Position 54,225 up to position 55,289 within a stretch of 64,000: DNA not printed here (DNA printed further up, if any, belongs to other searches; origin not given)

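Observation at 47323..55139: Expanded vWA / PP2C / kinase operon: one TerY-like vWA protein with two phosphatase-kinase pairs, one membrane-anchored and one FN3-decorated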

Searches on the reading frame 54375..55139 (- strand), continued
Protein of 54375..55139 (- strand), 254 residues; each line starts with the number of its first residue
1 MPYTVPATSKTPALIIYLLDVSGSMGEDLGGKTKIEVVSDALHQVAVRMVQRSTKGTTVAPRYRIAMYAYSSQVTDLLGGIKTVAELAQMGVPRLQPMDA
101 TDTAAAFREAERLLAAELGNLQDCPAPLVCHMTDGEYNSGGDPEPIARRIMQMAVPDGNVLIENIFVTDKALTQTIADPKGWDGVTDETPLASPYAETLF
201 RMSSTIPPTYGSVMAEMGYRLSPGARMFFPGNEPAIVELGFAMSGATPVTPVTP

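Call 60: predict_structure(alignment_id=A3)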
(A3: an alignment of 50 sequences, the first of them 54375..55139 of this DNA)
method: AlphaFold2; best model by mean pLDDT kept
length: 254 residues; sequences in the alignment: 50
mean_pLDDT: 91.1   pTM: 0.91
mean pLDDT of the five models: 91.1, 91.0, 90.7, 90.5, 90.4
residues with pLDDT >= 90: 181; 70-90: 67; 50-70: 5; < 50: 1
segments of 3 or more residues with pLDDT < 50: none
pLDDT, mean of each block of 10 residues (from residue 1): 86 96 90 93 91 78 94 93 92 83 94 97 96 84 94 97 94 89 94 94 96 92 95 92 87 57
secondary structure, 60 per line:
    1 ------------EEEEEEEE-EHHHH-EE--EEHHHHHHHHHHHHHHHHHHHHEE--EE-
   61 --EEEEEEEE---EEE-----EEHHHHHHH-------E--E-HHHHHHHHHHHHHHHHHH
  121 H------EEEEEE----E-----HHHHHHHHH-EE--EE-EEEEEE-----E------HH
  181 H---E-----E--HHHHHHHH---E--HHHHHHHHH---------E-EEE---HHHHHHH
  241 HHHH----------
elements in order: E13-20 H23-26 H34-53 E63-70 E74-76 H84-90 H103-121 E128-133 H144-152 E161-166 H194-201 H208-216 E228-230 H234-244

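Call 65: fold_search(model_id=the predicted structure, library=pdb)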
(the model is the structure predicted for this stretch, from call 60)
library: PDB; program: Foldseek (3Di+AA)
matches with E <= 10: 1391; with E <= 0.001: 287
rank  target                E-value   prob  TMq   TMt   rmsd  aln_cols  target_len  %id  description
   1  7n1o                  2.7e-08  1.00  0.50  0.50   5.3       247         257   15  The von Willebrand factor A domain of human capillary morphogenesis gene II, flexibly fused to the 1TEL crystallization  (released 2021-06-09)
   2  6fpy_B                3.9e-08  1.00  0.43  0.20   4.6       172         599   14  Inter-alpha-inhibitor heavy chain 1, wild type (released 2019-02-27)
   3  9c4f_I                6.5e-08  1.00  0.44  0.58   4.1       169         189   18  Infectious B19V capsid (released 2024-10-16)
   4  6fpy_A                7.4e-08  1.00  0.46  0.21   3.6       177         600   16  Inter-alpha-inhibitor heavy chain 1, wild type (released 2019-02-27)
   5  9ykb_B                9.5e-08  1.00  0.42  0.42   4.2       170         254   17  The von Willebrand factor A domain of human capillary morphogenesis gene II, fused to the 1TEL crystallization chapero (released 2025-10-22)
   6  9doc                  1.1e-07  1.00  0.44  0.43   3.9       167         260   18  The von Willebrand factor A domain of human capillary morphogenesis gene II, flexibly fused to the 1TEL crystallization  (released 2024-11-06)
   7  6fpz_A                1.2e-07  1.00  0.45  0.20   4.0       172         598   14  Inter-alpha-inhibitor heavy chain 1, D298A (released 2019-02-27)
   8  3n2n_A                1.3e-07  1.00  0.43  0.58   4.3       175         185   17  The Crystal Structure of Tumor Endothelial Marker 8 (TEM8) extracellular domain (released 2011-01-05)
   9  4cnb_B                1.5e-07  1.00  0.46  0.31   4.5       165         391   21  Structure of proximal thread matrix protein 1 (PTMP1) from the mussel byssus - Crystal form 2 (released 2014-03-12)
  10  8ft8                  1.6e-07  1.00  0.44  0.44   3.9       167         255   18  The von Willebrand factor A domain of human capillary morphogenesis gene II, flexibly fused to the 1TEL crystallization  (released 2023-03-01)
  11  7o4i_6                1.7e-07  1.00  0.52  0.39   6.7       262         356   12  Yeast RNA polymerase II transcription pre-initiation complex with initial transcription bubble (released 2021-06-16)
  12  9u60_B                1.9e-07  1.00  0.51  0.34   5.5       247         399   13  C3 convertases zymogen C4b2 in loading state (released 2026-01-14)
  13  8fz4_A                2.1e-07  1.00  0.43  0.60   4.0       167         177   18  The von Willebrand factor A domain of Anthrax toxin receptor 2 (released 2023-03-01)
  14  8ft6                  2.1e-07  1.00  0.41  0.41   4.1       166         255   17  The von Willebrand factor A domain of human capillary morphogenesis gene II, flexibly fused to the 1TEL crystallization  (released 2023-03-22)
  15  4jdu                  2.3e-07  1.00  0.46  0.57   9.3       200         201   12  The crystal structure of an aerotolerance-related membrane protein from Bacteroides fragilis NCTC 9343 with multiple mut (released 2013-03-27)
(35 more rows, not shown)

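Call 66: find_homologous_proteins(query=L045:4231-8229:+, max_evalue=1e-30)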
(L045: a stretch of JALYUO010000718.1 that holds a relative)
Query L045:4231-8229:+ (1333 aa): 3461 proteins with E <= 1e-30 among 8000 candidates; the best 120 are listed.
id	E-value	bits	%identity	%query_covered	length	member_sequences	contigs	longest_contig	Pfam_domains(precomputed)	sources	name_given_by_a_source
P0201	0.0e+0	2985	100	100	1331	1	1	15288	PF13173.13,PF00437.27,PF01443.25,PF13245.13,PF05872.19,PF13555.13,PF00004.36,PF13401.13,PF20703.4,PF01637.25,PF13191.13,PF01935.24,PF24883.3,PF00005.34,PF13476.13,PF05729.19,PF00910.29,PF01580.25,PF13481.13,PF20720.4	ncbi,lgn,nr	ncbi:MAG: type VII secretion protein EssC [Chloroflexota bacterium]|nr:type VII secretion protein Es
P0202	0.0e+0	2499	83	100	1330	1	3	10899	PF13245.13,PF05872.19,PF13555.13,PF13401.13,PF20703.4,PF01637.25,PF13191.13,PF10412.16,PF01935.24,PF24883.3,PF05729.19,PF00910.29,PF01580.25,PF13481.13,PF20720.4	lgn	-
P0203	0.0e+0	1601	56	99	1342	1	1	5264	PF13173.13,PF05872.19,PF13555.13,PF00004.36,PF13401.13,PF01637.25,PF13191.13,PF01935.24,PF24883.3,PF05729.19,PF00910.29,PF01580.25,PF13481.13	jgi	-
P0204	0.0e+0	1565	54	99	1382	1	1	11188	PF13476.13,PF05729.19,PF05872.19,PF13555.13,PF00004.36,PF13401.13,PF01580.25,PF01637.25,PF13481.13,PF13191.13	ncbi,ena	-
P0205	0.0e+0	1551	56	99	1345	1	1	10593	PF13245.13,PF05729.19,PF05872.19,PF13555.13,PF13401.13,PF01580.25,PF13481.13,PF13191.13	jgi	-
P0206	0.0e+0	1533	56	99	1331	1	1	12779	PF13173.13,PF01443.25,PF13245.13,PF05872.19,PF13555.13,PF00004.36,PF13401.13,PF20703.4,PF13238.13,PF01637.25,PF13191.13,PF24883.3,PF00005.34,PF05729.19,PF00910.29,PF01580.25,PF25199.2,PF13481.13,PF20720.4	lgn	-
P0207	0.0e+0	1529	54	100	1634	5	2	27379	PF07714.24,PF00069.32,PF01935.24,PF05729.19,PF05872.19,PF13401.13,PF01580.25,PF13191.13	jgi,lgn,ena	-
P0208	0.0e+0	1515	54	99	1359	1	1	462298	PF13173.13,PF05872.19,PF13555.13,PF00004.36,PF13401.13,PF13238.13,PF01637.25,PF13191.13,PF24883.3,PF00005.34,PF13476.13,PF05729.19,PF00910.29,PF01580.25,PF25199.2,PF13481.13,PF20720.4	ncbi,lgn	-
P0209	0.0e+0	1513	53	99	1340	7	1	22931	PF13173.13,PF00437.27,PF01443.25,PF13245.13,PF05872.19,PF13555.13,PF00004.36,PF13401.13,PF20703.4,PF01637.25,PF13191.13,PF10412.16,PF01935.24,PF24883.3,PF00005.34,PF13476.13,PF05729.19,PF01580.25,PF25199.2,PF13481.13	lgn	-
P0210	0.0e+0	1495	54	99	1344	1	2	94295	PF13173.13,PF06745.20,PF01443.25,PF13245.13,PF05872.19,PF13555.13,PF00004.36,PF13401.13,PF13238.13,PF01637.25,PF13191.13,PF10412.16,PF01935.24,PF24883.3,PF00005.34,PF05729.19,PF00910.29,PF01580.25,PF25199.2,PF13481.13,PF20720.4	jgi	jgi:S-DNA-T family DNA segregation ATPase FtsK/SpoIIIE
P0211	0.0e+0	1494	54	99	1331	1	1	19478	PF13173.13,PF01443.25,PF13245.13,PF05872.19,PF13555.13,PF00004.36,PF13401.13,PF20703.4,PF13238.13,PF01637.25,PF13191.13,PF03205.21,PF10412.16,PF01935.24,PF24883.3,PF00005.34,PF05729.19,PF00910.29,PF01580.25,PF25199.2,PF13481.13,PF20720.4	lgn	-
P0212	0.0e+0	1485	54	99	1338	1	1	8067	PF00437.27,PF01443.25,PF05872.19,PF13555.13,PF13401.13,PF01637.25,PF13191.13,PF01935.24,PF24883.3,PF00005.34,PF05729.19,PF00910.29,PF01580.25,PF25199.2,PF13481.13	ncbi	-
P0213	0.0e+0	1475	53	99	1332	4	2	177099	PF13173.13,PF13245.13,PF05872.19,PF13555.13,PF00004.36,PF13401.13,PF13238.13,PF01637.25,PF13191.13,PF24883.3,PF00005.34,PF05729.19,PF00910.29,PF01580.25,PF25199.2,PF13481.13,PF20720.4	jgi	jgi:S-DNA-T family DNA segregation ATPase FtsK/SpoIIIE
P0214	0.0e+0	1470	52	99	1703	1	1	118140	PF13173.13,PF01443.25,PF13245.13,PF13555.13,PF13401.13,PF19993.6,PF13238.13,PF01637.25,PF13191.13,PF07714.24,PF00069.32,PF24883.3,PF03109.23,PF00005.34,PF13476.13,PF05729.19,PF00910.29,PF01580.25,PF25199.2,PF13481.13,PF20720.4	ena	-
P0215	0.0e+0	1466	52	99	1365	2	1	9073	PF13173.13,PF03266.22,PF00437.27,PF01443.25,PF13245.13,PF05872.19,PF13555.13,PF00004.36,PF13401.13,PF01637.25,PF13191.13,PF10412.16,PF01935.24,PF24883.3,PF00005.34,PF13476.13,PF05729.19,PF01580.25,PF25199.2,PF13481.13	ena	-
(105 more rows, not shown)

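Call 77: search_protein_families(library=pfam, proteins=[L009:12225-14204:+, L009:14883-15641:+, L009:16745-17629:+, L009:17665-18978:+, L003:3964-4776:+, L003:4773-6032:+], max_evalue=0.001)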
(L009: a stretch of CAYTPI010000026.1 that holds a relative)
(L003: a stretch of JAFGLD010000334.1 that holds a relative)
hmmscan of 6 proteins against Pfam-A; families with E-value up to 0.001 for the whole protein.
L009:12225-14204:+ (659 aa): 6 families
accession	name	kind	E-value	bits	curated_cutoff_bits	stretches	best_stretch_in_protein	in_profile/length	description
PF13646.12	HEAT_2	-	2.5e-29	101.8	27.7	4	219-301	3-87/88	HEAT repeats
PF02985.28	HEAT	-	2.2e-23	80.5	23.5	0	218-243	3-28/31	HEAT repeat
PF00027.35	cNMP_binding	-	1e-13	51.5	27.5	1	522-607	2-88/89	Cyclic nucleotide-binding domain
PF01602.26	Adaptin_N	-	9.1e-06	24.9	37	0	81-162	87-175/524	Adaptin N terminal region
PF21581.3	SCD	-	6.1e-05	23.7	27.5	0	81-104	38-61/75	Stromalin conservative domain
PF13513.12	HEAT_EZ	-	6.5e-05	23.8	27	0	219-242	32-55/55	HEAT-like repeat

L009:14883-15641:+ (252 aa): 8 families
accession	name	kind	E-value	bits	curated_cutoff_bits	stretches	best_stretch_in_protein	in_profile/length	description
PF13649.12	Methyltransf_25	-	3.6e-16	60.1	27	1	45-139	1-97/97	Methyltransferase domain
PF08241.18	Methyltransf_11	-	7.6e-15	55.8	21.2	1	46-142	1-94/95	Methyltransferase domain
PF13847.12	Methyltransf_31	-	5.5e-13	49.3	27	1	43-159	5-124/145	Methyltransferase domain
PF08242.18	Methyltransf_12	-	3.3e-07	31.4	30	1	46-141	1-98/98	Methyltransferase domain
PF13578.12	Methyltransf_24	-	4.4e-06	28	26.3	1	47-143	2-102/105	Methyltransferase domain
PF13489.12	Methyltransf_23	-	6.4e-06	26.4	27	1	39-186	20-162/164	Methyltransferase domain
PF01189.24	Methyltr_RsmB-F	-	0.00023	21.3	27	0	45-111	12-81/199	16S rRNA methyltransferase RsmB/F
PF05148.21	Methyltransf_8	-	0.00085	19.7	27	0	38-147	69-160/219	Hypothetical methyltransferase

L009:16745-17629:+ (294 aa): 0 families

L009:17665-18978:+ (437 aa): 0 families

L003:3964-4776:+ (270 aa): 0 families

L003:4773-6032:+ (419 aa): 1 family
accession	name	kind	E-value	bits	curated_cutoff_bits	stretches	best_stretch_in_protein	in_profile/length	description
PF01555.25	N6_N4_Mtase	-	0.00077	19.9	26.7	0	44-81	175-212/221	DNA methylase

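Call 81: search_protein_representatives(alignment_id=A3)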
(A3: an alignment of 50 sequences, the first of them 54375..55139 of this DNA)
Query: 50 sequences, 252 profile positions. Proteins with E-value up to 0.001 (for the whole library): 1449; up to 1e-10: 684; up to 1e-30: 190. The best 150 are listed.
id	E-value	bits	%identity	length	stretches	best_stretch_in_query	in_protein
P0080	7.2e-121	418.5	-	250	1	1-250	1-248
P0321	3.3e-116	403.3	-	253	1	3-250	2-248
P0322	5.2e-111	386.2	-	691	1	2-248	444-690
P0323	2.8e-110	383.9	-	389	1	2-248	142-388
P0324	1.3e-107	375.1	-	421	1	2-245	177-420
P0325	5.8e-102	356.6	-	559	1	4-248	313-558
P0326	1.5e-101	355.3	-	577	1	3-250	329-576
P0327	1.7e-101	355.1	-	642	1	2-244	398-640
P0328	8.5e-101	352.8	-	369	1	3-248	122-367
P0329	1.1e-99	349.2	-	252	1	1-249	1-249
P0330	1.6e-99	348.6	-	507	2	2-241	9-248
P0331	3.5e-99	347.5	-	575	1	5-250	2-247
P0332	4.4e-99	347.2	-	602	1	3-248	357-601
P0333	2.5e-98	344.7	-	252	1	1-249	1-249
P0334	2.5e-97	341.4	-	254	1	1-248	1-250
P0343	1.1e-93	329.5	-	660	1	1-247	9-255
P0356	2.0e-82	292.6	-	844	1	2-243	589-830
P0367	1.5e-79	283.2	-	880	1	1-249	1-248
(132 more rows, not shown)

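Call 82: search_protein_families(library=pfam, proteins=[P0322, P0323, P0324, P0325, P0327, P0332, P0356, P0367, P0331, P0343], max_evalue=0.001)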
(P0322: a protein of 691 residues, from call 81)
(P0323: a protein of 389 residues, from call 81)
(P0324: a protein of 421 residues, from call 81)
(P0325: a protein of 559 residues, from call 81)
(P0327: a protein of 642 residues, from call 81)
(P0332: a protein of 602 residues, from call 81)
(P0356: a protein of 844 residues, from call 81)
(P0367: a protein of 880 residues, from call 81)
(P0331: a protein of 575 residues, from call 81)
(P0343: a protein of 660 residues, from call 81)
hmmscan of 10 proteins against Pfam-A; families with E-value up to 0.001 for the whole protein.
P0322 (691 aa): 1 family
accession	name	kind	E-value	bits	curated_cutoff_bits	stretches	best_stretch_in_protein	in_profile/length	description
PF13519.12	VWA_2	-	4.6e-06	27.6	27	1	457-578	1-107/107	von Willebrand factor type A domain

P0323 (389 aa): 7 families
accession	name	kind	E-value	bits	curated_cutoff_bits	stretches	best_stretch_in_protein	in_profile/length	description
PF13240.11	Zn_Ribbon_1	-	1.2e-12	47.6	25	2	52-73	2-23/23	zinc-ribbon domain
PF12773.13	DZR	-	4.8e-10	39.9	27.3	1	6-70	1-45/45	Double zinc ribbon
PF13248.11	Zn_ribbon_3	-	4.9e-07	29.4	27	1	50-73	3-26/26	zinc-ribbon domain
PF18912.6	DZR_2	-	6.3e-06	26.4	27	0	46-76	18-49/56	Double zinc ribbon domain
PF13519.12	VWA_2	-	3.3e-05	24.9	27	1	155-275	1-106/107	von Willebrand factor type A domain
PF17032.10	Zn_ribbon_15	-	0.0002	22.5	28.9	0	47-70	50-73/73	zinc-ribbon family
PF24460.1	DUF7575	-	0.00063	19.5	28.5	0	5-27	5-27/28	Domain of unknown function (DUF7575)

P0324 (421 aa): 3 families
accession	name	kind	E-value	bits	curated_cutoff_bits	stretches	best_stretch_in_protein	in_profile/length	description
PF13676.11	TIR_2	-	1.9e-20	74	28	1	8-142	2-122/122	TIR domain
PF08357.16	SEFIR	-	1.3e-15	58.4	23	1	6-130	2-139/150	SEFIR domain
PF13519.12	VWA_2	-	5.1e-05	24.3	27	1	190-310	1-106/107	von Willebrand factor type A domain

P0325 (559 aa): 5 families
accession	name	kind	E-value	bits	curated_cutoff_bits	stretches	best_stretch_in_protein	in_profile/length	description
PF00069.31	Pkinase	-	8e-38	130.8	31.7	1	12-214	1-201/263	Protein kinase domain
PF07714.23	PK_Tyr_Ser-Thr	-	2.1e-28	99.8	23.1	1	14-214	3-208/258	Protein tyrosine and serine/threonine kinase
PF01636.29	APH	-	1.7e-07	31.7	23.2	0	120-158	158-198/239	Phosphotransferase enzyme family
PF03109.22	ABC1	-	1.3e-05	24.9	22.9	1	66-164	131-221/244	ABC1 atypical kinase-like domain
PF13519.12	VWA_2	-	0.0003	21.8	27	1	325-445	2-106/107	von Willebrand factor type A domain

P0327 (642 aa): 2 families
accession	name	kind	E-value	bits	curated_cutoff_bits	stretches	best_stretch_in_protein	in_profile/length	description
PF12770.12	CHAT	-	3.7e-24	86.1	24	1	69-340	2-271/289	CHAT domain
PF13519.12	VWA_2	-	1.5e-06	29.2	27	1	412-532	2-107/107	von Willebrand factor type A domain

P0332 (602 aa): 4 families
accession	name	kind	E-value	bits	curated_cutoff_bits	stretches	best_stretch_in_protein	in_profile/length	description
PF00069.31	Pkinase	-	8.4e-33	114.3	31.7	1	17-292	2-253/263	Protein kinase domain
PF07714.23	PK_Tyr_Ser-Thr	-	2.8e-20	73.2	23.1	1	18-292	3-250/258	Protein tyrosine and serine/threonine kinase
PF17667.7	Pkinase_fungal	-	4.1e-06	26.2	24.1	1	148-212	296-367/387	Fungal protein kinase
PF13519.12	VWA_2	-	5.3e-06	27.5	27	1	369-472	1-93/107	von Willebrand factor type A domain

P0356 (844 aa): 2 families
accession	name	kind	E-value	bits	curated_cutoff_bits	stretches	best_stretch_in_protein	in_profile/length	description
PF13519.12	VWA_2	-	1.2e-08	35.9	27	1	602-722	1-106/107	von Willebrand factor type A domain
PF00092.34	VWA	-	0.00016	22.4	23.8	1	602-740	2-131/174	von Willebrand factor type A domain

P0367 (880 aa): 2 families
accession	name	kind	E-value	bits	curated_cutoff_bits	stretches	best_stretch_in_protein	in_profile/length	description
PF12770.12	CHAT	-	3.3e-09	37.1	24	1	726-859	137-272/289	CHAT domain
PF13519.12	VWA_2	-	1.3e-05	26.2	27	1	16-135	2-106/107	von Willebrand factor type A domain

P0331 (575 aa): 1 family
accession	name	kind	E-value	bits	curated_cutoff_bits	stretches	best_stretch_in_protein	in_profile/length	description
PF13519.12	VWA_2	-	2.2e-05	25.4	27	1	12-132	1-106/107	von Willebrand factor type A domain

P0343 (660 aa): 2 families
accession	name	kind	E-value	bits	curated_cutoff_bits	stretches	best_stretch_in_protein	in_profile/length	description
PF13676.11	TIR_2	-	2.2e-09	38.3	28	1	539-647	2-107/122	TIR domain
PF13519.12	VWA_2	-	3.1e-05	25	27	1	23-144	1-107/107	von Willebrand factor type A domain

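Call 83: find_encoding_contigs(protein=P0082, flank=10000, max_places=3)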
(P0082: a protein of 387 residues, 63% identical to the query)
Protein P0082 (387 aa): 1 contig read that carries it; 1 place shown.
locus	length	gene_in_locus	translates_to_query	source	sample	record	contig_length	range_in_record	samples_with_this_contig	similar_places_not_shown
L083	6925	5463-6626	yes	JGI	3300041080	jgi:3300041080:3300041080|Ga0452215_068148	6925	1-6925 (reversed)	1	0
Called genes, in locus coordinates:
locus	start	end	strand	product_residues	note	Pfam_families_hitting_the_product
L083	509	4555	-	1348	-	-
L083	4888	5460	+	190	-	PF00589:Phage_integrase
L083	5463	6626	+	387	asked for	PF13676:TIR_2, PF13519:VWA_2 (weak)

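Call 84: find_encoding_contigs(protein=P0207, flank=10000, max_places=2)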
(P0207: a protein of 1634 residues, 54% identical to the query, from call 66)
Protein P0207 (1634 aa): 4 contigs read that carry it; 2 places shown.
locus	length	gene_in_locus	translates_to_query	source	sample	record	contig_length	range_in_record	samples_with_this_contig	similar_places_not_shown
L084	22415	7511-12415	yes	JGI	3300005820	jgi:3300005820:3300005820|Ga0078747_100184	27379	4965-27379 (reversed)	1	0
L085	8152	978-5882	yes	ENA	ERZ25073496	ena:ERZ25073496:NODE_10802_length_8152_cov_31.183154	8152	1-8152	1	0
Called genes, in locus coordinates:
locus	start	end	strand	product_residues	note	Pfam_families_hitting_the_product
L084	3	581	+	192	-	?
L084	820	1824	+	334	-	PF06013:WXG100 (weak), PF05257:CHAP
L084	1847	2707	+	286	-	-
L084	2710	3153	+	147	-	PF08817:YukD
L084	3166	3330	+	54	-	-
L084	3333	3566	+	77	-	-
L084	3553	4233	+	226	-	PF08843:AbiEii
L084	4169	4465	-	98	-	PF05168:HEPN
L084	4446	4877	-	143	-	PF01909:NTP_transf_2, PF18765:Polbeta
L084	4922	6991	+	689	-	PF13432:TPR_16 (faint), PF00515:TPR_1 (faint), PF07719:TPR_2 (faint), PF13174:TPR_6 (faint), PF13428:TPR_14 (faint), PF26549:Tricorn_N (faint)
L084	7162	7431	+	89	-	PF06013:WXG100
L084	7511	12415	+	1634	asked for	PF13191:AAA_16 (faint), PF01580:FtsK_SpoIIIE, PF01935:DUF87 (faint), PF05872:HerA_C (faint), PF05729:NACHT (faint), PF01580:FtsK_SpoIIIE, PF00069:Pkinase, PF07714:PK_Tyr_Ser-Thr, +1 more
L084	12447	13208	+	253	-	-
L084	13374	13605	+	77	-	-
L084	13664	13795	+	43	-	-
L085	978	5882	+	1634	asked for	PF13191:AAA_16 (faint), PF01580:FtsK_SpoIIIE, PF01935:DUF87 (faint), PF05872:HerA_C (faint), PF05729:NACHT (faint), PF01580:FtsK_SpoIIIE, PF00069:Pkinase, PF07714:PK_Tyr_Ser-Thr, +1 more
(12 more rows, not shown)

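Call 87: find_encoding_contigs(protein=P0327, flank=8000, max_places=2)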
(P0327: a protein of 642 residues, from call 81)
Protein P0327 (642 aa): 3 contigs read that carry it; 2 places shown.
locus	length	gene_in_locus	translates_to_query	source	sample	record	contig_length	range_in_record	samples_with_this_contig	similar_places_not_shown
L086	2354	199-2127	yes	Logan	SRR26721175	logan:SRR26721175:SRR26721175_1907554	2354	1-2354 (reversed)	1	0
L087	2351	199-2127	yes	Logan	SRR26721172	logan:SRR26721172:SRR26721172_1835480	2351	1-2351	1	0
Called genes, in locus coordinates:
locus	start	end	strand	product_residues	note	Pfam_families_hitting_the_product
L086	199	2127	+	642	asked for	PF12770:CHAT, PF13519:VWA_2 (weak)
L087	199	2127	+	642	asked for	PF12770:CHAT, PF13519:VWA_2 (weak)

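Call 88: find_encoding_contigs(protein=P0325, flank=8000, max_places=2)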
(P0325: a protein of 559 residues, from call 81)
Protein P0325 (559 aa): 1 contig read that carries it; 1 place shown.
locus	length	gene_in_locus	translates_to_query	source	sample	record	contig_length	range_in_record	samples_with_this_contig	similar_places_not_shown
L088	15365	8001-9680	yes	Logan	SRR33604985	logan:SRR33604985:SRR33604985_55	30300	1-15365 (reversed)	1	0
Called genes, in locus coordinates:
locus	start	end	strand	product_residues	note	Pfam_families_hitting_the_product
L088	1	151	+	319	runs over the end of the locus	PF01551:Peptidase_M23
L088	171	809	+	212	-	-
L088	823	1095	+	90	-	-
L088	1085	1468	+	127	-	-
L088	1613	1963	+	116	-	-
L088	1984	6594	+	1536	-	PF00498:FHA, PF16697:Yop-YscD_cpl, PF01580:FtsK_SpoIIIE, PF05729:NACHT (faint), PF13401:AAA_22 (faint), PF25199:nSTAND_NTPase5 (faint), PF01580:FtsK_SpoIIIE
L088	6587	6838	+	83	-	-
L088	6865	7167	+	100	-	PF06013:WXG100, PF25547:WXG100_2 (weak)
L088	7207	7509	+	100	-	PF06013:WXG100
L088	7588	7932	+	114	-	-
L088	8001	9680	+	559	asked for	PF00069:Pkinase, PF01636:APH (faint), PF07714:PK_Tyr_Ser-Thr, PF03109:ABC1 (weak)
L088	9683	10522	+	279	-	PF13672:PP2C_2 (weak)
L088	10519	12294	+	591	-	PF00069:Pkinase (weak)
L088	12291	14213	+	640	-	-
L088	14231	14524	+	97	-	-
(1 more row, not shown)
